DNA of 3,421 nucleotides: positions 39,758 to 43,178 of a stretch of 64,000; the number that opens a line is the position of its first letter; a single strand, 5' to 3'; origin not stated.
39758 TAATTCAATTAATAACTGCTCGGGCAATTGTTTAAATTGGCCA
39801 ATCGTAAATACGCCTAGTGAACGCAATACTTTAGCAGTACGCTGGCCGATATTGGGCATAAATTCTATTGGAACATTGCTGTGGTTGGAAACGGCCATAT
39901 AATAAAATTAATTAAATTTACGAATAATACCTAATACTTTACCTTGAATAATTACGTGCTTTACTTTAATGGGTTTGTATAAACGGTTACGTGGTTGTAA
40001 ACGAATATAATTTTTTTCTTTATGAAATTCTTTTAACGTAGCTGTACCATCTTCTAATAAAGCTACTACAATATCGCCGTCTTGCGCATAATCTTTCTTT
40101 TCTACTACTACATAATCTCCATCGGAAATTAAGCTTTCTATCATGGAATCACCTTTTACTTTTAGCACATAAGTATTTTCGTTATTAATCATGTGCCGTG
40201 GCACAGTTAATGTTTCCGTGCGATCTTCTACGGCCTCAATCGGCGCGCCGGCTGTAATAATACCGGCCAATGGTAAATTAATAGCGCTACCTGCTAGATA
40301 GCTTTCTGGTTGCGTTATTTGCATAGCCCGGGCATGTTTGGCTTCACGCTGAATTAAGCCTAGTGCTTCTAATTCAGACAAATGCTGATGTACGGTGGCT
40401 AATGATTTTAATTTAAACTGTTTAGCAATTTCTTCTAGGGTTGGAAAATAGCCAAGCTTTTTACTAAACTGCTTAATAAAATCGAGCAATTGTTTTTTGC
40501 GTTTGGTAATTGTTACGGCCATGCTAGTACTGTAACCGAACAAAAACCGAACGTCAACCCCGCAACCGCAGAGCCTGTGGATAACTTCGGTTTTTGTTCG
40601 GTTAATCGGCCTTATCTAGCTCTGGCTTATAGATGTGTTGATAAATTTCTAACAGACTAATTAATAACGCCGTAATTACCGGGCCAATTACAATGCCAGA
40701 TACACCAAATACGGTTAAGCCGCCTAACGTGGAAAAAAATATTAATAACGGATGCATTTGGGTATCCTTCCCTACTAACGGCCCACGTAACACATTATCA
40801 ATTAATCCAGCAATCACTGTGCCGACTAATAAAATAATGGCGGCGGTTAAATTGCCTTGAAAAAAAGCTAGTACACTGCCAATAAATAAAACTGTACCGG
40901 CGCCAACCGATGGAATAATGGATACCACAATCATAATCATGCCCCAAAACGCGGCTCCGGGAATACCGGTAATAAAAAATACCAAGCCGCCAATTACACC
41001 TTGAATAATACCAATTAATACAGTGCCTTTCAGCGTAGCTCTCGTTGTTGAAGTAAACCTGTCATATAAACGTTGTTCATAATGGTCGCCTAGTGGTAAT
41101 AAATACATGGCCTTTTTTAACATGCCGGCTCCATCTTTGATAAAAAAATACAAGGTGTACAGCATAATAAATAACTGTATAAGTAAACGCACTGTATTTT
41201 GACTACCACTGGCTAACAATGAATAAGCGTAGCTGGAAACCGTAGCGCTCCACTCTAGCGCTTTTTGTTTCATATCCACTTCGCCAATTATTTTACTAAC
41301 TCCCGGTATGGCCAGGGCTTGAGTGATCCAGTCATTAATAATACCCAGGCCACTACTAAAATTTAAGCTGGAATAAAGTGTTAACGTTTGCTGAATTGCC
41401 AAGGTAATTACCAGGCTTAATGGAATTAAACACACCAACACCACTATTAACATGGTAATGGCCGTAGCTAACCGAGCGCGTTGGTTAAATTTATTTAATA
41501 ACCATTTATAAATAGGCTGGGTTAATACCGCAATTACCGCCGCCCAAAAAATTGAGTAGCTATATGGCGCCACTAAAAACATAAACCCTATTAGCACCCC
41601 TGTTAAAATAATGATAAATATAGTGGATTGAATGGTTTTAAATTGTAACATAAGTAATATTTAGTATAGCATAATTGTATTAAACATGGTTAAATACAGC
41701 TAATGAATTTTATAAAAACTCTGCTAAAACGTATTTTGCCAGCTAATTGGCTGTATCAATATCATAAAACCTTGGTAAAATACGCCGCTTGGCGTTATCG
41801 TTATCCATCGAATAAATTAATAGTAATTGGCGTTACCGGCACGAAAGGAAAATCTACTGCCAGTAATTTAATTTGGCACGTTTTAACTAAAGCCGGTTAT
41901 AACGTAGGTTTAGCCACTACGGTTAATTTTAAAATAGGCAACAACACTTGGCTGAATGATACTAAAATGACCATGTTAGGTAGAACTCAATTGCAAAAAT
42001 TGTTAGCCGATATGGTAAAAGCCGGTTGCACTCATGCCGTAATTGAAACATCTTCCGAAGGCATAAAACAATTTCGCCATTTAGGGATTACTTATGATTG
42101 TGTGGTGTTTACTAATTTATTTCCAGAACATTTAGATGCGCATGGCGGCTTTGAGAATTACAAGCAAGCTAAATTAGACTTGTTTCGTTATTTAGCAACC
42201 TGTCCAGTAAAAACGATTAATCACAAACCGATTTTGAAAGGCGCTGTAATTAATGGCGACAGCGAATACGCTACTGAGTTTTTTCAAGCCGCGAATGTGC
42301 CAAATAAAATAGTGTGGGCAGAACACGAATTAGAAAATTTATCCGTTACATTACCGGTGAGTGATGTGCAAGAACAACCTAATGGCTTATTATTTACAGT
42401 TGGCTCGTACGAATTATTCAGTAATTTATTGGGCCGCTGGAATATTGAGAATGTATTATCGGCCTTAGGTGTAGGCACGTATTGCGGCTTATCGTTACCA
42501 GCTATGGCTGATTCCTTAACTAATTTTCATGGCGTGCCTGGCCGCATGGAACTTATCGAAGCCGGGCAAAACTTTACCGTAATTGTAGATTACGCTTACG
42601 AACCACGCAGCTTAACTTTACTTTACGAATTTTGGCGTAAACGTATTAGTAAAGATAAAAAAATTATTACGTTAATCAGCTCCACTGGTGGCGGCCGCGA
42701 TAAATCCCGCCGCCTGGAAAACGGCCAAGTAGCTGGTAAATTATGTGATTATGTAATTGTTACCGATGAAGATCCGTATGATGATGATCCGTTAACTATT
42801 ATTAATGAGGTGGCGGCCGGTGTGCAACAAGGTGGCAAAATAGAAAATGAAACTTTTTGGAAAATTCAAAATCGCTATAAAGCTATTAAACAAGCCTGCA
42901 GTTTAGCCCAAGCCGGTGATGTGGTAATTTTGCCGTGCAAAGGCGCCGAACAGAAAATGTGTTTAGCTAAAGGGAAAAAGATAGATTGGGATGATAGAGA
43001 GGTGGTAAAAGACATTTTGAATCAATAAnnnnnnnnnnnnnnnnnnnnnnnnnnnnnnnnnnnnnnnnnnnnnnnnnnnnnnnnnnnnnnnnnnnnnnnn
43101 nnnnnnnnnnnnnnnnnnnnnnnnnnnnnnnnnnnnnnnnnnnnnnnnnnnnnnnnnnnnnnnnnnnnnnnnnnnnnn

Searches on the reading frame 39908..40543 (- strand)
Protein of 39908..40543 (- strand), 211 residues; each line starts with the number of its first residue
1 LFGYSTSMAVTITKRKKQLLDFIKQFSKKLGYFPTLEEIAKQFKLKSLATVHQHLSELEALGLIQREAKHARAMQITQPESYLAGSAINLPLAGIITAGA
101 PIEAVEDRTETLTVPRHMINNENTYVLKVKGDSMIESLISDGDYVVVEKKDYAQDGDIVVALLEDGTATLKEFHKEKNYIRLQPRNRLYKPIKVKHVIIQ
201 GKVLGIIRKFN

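Call 73: search_protein_families(library=pfam, proteins=[window:39908-40543:-], max_evalue=0.001)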
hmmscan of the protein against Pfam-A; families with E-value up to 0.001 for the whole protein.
window:39908-40543:- (211 aa): 3 families
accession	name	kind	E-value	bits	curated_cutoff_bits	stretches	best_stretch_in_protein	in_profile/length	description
PF00717.28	Peptidase_S24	-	2.6e-32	111.4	23.3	1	91-203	1-115/116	Peptidase S24-like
PF01726.22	LexA_DNA_bind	-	5e-14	52.3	23.7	1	12-73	4-65/65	LexA DNA binding domain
PF13730.12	HTH_36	-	0.00076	19.7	25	0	19-64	10-55/55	Helix-turn-helix domain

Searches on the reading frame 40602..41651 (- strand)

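Call 11: search_protein_families(library=pfam, proteins=[window:40602-41651:-], max_evalue=0.001)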
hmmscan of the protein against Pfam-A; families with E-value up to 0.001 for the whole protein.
window:40602-41651:- (349 aa): 1 family
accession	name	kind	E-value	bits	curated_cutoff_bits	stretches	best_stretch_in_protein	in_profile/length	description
PF01594.21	AI-2E_transport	-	3.6e-47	161.6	34.3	1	12-337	3-326/327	AI-2E family transporter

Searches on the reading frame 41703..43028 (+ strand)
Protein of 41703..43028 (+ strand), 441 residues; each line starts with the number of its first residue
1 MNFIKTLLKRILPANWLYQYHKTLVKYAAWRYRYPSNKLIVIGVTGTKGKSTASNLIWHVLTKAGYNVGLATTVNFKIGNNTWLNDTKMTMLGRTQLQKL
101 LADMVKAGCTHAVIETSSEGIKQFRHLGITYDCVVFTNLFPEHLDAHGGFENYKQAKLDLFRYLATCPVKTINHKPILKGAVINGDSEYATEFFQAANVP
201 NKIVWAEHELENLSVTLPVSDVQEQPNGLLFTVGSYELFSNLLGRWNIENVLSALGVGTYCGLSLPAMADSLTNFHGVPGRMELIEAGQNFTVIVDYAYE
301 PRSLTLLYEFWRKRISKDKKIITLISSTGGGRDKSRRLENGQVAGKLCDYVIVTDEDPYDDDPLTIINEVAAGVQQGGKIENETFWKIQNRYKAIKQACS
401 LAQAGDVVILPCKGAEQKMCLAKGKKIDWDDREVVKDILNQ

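Call 11: search_protein_families(library=pfam, proteins=[window:41703-43028:+], max_evalue=0.001)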
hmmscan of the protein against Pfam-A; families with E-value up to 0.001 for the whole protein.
window:41703-43028:+ (441 aa): 2 families
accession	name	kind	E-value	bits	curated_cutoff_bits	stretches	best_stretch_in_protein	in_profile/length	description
PF08245.18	Mur_ligase_M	-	7.7e-34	117.8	24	1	44-257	1-199/200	Mur ligase middle domain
PF02875.26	Mur_ligase_C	-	4.9e-18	66.6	28.4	1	280-410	1-123/127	Mur ligase, glutamate ligase domain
